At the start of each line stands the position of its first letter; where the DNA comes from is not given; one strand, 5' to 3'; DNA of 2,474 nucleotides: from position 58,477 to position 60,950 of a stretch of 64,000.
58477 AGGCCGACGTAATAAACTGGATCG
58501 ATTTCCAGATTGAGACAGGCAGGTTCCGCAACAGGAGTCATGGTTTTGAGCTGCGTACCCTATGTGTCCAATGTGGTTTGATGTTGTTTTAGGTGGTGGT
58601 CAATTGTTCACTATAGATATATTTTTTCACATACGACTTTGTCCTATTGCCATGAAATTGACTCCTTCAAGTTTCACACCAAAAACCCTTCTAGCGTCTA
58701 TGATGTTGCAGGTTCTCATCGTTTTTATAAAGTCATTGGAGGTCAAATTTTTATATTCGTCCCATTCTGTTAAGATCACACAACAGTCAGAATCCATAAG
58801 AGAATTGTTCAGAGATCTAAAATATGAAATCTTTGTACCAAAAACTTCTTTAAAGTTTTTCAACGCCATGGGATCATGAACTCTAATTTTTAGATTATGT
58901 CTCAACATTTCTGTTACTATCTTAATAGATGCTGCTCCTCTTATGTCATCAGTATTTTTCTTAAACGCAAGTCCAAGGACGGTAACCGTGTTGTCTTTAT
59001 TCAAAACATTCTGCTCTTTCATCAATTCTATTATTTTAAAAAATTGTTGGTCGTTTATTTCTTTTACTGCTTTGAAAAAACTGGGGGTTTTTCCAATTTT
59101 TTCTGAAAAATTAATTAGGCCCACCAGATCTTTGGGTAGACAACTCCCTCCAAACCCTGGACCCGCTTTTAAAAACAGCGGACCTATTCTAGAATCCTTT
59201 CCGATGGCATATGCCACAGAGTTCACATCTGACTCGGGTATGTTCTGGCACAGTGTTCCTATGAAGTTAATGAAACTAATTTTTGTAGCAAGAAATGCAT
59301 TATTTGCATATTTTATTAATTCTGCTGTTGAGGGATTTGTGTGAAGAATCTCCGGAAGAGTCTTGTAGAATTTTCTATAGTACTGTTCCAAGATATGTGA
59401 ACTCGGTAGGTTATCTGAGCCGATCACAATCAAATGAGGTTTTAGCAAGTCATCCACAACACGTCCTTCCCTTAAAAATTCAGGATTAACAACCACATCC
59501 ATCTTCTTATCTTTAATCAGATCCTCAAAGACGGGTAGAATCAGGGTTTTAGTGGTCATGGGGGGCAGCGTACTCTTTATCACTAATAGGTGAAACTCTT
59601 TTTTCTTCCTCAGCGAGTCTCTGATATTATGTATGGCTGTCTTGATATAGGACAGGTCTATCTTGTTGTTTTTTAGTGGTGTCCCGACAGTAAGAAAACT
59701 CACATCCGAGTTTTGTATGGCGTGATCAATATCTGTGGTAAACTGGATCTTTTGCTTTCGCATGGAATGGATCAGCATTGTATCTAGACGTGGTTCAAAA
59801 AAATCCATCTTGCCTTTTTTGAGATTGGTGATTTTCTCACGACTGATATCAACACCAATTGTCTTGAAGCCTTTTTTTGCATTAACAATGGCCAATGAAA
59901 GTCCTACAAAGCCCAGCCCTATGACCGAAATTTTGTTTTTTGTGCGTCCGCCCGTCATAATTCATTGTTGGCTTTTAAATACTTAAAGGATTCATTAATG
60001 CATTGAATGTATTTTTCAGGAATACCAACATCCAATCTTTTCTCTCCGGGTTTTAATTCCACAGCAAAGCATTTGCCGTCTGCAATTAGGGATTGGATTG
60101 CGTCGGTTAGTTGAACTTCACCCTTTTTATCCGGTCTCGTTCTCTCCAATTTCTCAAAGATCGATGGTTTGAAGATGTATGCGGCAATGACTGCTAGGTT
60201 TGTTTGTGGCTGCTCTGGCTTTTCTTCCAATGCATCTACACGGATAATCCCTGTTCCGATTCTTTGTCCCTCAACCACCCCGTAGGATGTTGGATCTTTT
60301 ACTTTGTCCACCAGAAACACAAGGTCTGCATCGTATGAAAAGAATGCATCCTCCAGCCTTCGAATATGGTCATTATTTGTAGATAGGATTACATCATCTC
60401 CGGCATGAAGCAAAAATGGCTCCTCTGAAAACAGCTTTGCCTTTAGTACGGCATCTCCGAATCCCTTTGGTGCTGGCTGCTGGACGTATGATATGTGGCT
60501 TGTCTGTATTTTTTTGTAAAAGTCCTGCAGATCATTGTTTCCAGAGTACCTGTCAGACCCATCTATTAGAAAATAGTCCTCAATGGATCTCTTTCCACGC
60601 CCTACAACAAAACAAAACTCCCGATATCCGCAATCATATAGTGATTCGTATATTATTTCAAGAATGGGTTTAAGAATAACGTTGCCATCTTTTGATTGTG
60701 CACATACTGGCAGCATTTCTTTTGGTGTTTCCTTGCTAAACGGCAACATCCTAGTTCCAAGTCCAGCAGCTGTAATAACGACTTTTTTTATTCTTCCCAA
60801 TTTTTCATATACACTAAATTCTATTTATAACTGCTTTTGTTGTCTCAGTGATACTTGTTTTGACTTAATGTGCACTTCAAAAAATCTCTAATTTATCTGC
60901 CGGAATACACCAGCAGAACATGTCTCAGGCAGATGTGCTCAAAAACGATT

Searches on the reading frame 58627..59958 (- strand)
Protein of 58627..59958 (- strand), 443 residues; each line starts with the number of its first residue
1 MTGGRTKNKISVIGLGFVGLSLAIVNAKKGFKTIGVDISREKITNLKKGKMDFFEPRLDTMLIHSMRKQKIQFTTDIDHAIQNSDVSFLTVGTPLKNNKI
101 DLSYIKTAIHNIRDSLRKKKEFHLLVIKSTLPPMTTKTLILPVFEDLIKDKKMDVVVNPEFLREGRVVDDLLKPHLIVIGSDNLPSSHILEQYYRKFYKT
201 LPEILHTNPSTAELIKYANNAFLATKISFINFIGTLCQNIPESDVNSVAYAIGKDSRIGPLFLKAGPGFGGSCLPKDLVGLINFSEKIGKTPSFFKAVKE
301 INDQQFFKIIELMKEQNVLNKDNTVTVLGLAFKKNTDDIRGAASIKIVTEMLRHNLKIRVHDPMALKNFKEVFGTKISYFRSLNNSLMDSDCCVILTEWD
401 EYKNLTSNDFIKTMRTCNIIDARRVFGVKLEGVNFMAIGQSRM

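Call 83: search_protein_families(library=pfam, proteins=[window:58627-59958:-], max_evalue=0.001)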
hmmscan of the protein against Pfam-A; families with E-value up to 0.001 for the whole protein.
window:58627-59958:- (443 aa): 6 families
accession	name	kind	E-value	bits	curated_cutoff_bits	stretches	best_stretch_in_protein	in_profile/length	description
PF03721.20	UDPG_MGDP_dh_N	-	1.4e-50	172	27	1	9-190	2-184/187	UDP-glucose/GDP-mannose dehydrogenase family, NAD binding domain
PF00984.24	UDPG_MGDP_dh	-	2.5e-30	104.9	25.4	1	211-303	2-93/94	UDP-glucose/GDP-mannose dehydrogenase family, central domain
PF03720.21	UDPG_MGDP_dh_C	-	5e-27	94.7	30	1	327-426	2-101/103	UDP-glucose/GDP-mannose dehydrogenase family, UDP binding domain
PF02737.24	3HCDH_N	-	7.3e-05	23.2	22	1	9-85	1-80/180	3-hydroxyacyl-CoA dehydrogenase, NAD binding domain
PF01210.29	NAD_Gly3P_dh_N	-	0.00079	19.9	23.1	0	9-94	1-80/158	NAD-dependent glycerol-3-phosphate dehydrogenase N-terminus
PF03446.21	NAD_binding_2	-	0.0009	19.7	21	0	9-90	1-62/161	NAD binding domain of 6-phosphogluconate dehydrogenase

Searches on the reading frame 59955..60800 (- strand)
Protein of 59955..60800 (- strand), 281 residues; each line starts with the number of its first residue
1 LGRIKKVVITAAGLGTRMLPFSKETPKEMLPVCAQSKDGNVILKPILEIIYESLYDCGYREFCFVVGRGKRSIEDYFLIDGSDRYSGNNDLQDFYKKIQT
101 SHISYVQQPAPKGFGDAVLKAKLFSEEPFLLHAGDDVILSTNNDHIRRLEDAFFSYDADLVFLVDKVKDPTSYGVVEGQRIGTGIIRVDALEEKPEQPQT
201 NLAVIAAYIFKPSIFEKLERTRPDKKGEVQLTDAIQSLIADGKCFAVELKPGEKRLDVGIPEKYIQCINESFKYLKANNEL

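Call 83: search_protein_families(library=pfam, proteins=[window:59955-60800:-], max_evalue=0.001)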
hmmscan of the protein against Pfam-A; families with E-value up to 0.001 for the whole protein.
window:59955-60800:- (281 aa): 1 family
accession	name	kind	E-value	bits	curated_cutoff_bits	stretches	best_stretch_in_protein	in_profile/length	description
PF00483.29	NTP_transferase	-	7.2e-27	95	21.2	1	6-268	1-239/245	Nucleotidyl transferase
